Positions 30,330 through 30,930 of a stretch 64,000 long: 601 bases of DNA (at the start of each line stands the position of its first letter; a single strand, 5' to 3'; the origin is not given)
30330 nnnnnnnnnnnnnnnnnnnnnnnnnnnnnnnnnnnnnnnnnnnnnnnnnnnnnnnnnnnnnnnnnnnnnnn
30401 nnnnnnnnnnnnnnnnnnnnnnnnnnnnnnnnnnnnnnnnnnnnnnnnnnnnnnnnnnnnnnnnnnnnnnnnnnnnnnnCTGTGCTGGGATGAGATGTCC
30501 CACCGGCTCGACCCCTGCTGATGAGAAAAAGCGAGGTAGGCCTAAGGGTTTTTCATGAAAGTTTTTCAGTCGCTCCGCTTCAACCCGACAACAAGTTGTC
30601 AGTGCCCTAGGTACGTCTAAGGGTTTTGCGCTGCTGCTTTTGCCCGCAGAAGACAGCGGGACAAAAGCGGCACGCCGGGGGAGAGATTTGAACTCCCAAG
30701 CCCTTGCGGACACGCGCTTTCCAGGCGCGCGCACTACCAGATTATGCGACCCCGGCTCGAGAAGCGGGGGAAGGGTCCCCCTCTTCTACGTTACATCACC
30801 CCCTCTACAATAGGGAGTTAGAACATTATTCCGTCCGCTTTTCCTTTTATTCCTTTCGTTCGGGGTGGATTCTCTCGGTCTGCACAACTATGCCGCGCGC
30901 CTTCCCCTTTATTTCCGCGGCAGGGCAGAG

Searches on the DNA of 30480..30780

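Call 30: search_rna_families(source=window, start=30480, end=30780, threshold=evalue, max_evalue=10)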
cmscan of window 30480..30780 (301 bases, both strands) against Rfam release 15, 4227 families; matches with E-value up to 10: 3.
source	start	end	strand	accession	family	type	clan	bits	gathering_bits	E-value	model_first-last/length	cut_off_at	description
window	30673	30756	-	RF00005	tRNA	Gene; tRNA;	CL00001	53.6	29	4.9e-11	1-71/71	no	tRNA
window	30484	30547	+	RF01142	sR19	Gene; snRNA; snoRNA; CD-box;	-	14.6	45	0.27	1-63/63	no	Small nucleolar RNA sR19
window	30750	30780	-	RF01918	mir-1249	Gene; miRNA;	-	12.6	83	7.6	45-75/75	5'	mir-1249 microRNA precursor family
